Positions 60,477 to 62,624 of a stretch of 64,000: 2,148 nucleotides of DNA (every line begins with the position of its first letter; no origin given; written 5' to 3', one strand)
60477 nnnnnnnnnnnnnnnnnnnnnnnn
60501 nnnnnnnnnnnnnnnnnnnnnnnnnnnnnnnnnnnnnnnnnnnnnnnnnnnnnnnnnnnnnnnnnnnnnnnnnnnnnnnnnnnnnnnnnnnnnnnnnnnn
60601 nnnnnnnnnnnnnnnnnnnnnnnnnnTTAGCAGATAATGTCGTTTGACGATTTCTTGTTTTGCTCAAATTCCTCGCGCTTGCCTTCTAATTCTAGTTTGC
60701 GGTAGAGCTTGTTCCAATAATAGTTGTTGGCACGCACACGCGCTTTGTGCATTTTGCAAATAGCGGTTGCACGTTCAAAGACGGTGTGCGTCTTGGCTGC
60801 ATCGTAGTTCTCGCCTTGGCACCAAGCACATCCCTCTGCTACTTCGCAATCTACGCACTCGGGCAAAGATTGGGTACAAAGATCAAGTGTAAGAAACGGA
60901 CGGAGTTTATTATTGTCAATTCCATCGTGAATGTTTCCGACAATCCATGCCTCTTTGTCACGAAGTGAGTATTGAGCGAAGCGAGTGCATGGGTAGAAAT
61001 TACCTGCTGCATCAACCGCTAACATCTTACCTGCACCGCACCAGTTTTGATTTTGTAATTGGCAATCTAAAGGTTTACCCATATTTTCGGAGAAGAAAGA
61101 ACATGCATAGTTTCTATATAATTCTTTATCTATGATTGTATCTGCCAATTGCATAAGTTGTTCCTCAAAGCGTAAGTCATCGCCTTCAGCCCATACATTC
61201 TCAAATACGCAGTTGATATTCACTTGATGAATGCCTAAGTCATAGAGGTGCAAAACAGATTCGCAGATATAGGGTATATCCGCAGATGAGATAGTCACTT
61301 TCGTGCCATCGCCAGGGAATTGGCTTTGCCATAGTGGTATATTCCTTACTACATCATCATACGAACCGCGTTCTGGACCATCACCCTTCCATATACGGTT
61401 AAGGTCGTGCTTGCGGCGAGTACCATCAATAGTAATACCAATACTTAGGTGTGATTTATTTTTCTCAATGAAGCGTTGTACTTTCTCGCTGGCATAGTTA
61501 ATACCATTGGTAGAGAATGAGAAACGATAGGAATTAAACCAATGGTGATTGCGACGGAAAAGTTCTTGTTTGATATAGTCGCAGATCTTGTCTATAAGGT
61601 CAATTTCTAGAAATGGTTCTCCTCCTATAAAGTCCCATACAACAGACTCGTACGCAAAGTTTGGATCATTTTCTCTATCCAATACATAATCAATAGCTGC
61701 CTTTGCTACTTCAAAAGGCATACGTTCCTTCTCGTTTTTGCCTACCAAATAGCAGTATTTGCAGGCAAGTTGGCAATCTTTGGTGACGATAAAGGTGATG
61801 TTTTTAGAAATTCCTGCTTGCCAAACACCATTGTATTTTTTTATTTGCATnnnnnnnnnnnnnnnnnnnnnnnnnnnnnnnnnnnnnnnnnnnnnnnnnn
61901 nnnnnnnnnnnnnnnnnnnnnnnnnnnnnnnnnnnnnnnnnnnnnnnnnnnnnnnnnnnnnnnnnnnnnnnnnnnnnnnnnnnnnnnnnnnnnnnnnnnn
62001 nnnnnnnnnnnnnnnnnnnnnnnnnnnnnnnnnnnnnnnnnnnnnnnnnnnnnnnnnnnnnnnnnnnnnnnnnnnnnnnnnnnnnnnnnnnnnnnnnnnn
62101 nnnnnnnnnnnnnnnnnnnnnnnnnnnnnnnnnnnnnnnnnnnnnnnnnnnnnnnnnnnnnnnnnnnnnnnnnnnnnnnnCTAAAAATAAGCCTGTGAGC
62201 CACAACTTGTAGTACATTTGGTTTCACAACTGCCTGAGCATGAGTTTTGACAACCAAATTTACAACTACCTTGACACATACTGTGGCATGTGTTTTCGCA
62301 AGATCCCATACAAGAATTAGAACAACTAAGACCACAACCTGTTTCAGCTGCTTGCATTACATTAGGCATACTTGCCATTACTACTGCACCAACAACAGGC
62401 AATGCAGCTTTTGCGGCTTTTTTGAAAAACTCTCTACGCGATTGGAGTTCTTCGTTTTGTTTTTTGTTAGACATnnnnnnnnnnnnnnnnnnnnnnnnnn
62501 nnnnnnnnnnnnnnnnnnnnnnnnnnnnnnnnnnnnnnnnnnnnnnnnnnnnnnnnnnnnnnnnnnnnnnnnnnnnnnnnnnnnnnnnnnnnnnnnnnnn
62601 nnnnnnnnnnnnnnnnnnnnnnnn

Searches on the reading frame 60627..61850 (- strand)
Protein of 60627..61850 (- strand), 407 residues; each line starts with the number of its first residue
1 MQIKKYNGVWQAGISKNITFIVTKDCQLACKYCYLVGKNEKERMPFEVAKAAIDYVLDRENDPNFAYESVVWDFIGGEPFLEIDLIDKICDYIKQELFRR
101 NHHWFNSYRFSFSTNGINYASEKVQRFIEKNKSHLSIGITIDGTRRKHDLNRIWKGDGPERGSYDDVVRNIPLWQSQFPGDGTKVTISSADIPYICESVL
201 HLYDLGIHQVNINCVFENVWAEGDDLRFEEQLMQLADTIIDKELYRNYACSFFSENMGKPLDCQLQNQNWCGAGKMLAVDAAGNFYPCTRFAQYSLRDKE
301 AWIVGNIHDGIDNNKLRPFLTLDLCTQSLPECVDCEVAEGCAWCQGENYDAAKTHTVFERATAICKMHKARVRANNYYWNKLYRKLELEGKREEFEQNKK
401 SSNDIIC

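Call 3: search_protein_families(library=ncbifam, proteins=[window:60627-61850:-], max_evalue=0.01)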
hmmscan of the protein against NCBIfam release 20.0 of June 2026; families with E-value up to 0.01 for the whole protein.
window:60627-61850:- (407 aa): 48 families (the best 25 are shown)
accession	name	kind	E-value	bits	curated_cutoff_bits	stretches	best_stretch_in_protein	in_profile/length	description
TIGR04115.1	rSAM_Cxxx_rpt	equivalog_domain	7e-187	621.2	350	1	16-378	2-359/359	radical SAM peptide maturase, CXXX-repeat target family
NF047865.1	rSAM_PapB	equivalog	2.3e-54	184.8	340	1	17-352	4-324/330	PapB family radical SAM/SPASM ranthipeptide maturase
TIGR04068.1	rSAM_ocin_clost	equivalog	1.4e-36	126.4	500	2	16-187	84-245/462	Cys-rich peptide radical SAM maturase CcpM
TIGR03974.1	rSAM_six_Cys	equivalog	2e-32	112.7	425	1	15-373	96-443/451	thioether cross-link-forming SCIFF peptide maturase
NF040492.1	not_ScfB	exception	1.1e-27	97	855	1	16-373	95-442/450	ScfB-related radical SAM/SPASM orphan maturase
TIGR03906.1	quino_hemo_SAM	equivalog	1.3e-27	96.6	453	1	17-350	95-420/467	quinohemoprotein amine dehydrogenase maturation protein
TIGR04064.1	rSAM_nif11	equivalog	6.2e-27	94.4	518.7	1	16-372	78-426/459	nif11-like peptide radical SAM maturase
TIGR03978.1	rSAM_paired_1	equivalog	7.4e-23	81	370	1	19-372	86-444/466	His-Xaa-Ser system radical SAM maturase HxsB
NF038170.1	lachnocin_rSAM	equivalog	8e-20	71.1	550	1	16-173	76-222/440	lachnocin radical SAM maturase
TIGR04280.1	geopep_mat_rSAM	hypoth_equivalog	1.3e-19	70.5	400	1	16-171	84-227/428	geopeptide radical SAM maturase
NF035951.1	rSAM_RumMC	equivalog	2.8e-19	69.2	720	2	18-171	114-256/510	RumMC family radical SAM sactipeptide maturase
TIGR04463.1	rSAM_vs_C_rich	equivalog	2.9e-18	65.9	525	1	16-342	82-391/438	TIGR04463 family radical SAM/SPASM RiPP maturase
TIGR04148.1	GG_samocin_CFB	equivalog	6e-18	65.2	300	1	16-179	17-175/411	radical SAM peptide maturase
NF041298.1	rSAM_mat_DynA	equivalog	3.3e-16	59.2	450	1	23-342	8-318/356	dynobactin maturation radical SAM/SPASM protein DynA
NF038107.1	rSAM_NF038107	equivalog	4.6e-14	52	600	1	18-174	87-233/444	Cys-every-fifth radical SAM/SPASM peptide maturase CefB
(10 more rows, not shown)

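Call 4: search_protein_families(library=pfam, proteins=[window:60627-61850:-], max_evalue=0.01)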
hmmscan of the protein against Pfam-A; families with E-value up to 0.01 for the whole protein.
window:60627-61850:- (407 aa): 2 families
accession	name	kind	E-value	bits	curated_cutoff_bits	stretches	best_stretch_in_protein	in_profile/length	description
PF04055.27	Radical_SAM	-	3.1e-07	31.2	29.5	1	21-171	2-133/166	Radical SAM superfamily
PF13353.11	Fer4_12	-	3.5e-07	31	22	1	21-123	10-101/137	4Fe-4S single cluster domain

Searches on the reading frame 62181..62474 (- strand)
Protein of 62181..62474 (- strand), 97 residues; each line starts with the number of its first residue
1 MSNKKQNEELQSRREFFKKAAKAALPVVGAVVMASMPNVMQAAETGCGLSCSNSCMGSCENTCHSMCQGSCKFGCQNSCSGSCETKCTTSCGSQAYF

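Call 3: search_protein_families(library=ncbifam, proteins=[window:62181-62474:-], max_evalue=0.01)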
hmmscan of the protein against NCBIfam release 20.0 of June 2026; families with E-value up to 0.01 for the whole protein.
window:62181-62474:- (97 aa): 3 families
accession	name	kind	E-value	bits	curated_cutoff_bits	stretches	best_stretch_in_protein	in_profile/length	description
TIGR04117.1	Syntroph_Cxxx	paralog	1.2e-10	41.4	50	1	4-88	15-90/98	Cys-Xaa-Xaa-Xaa repeat radical SAM target protein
TIGR04114.1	tSAM_targ_Cxxx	repeat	0.0002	21.7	20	1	50-67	1-18/18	Cys-rich repeat-containing protein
TIGR02811.1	formate_TAT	hypoth_equivalog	0.0077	16.5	48.45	0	5-45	3-40/66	formate dehydrogenase region TAT target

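Call 4: search_protein_families(library=pfam, proteins=[window:62181-62474:-], max_evalue=0.01)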
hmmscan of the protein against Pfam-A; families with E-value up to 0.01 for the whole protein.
window:62181-62474:- (97 aa): 0 families
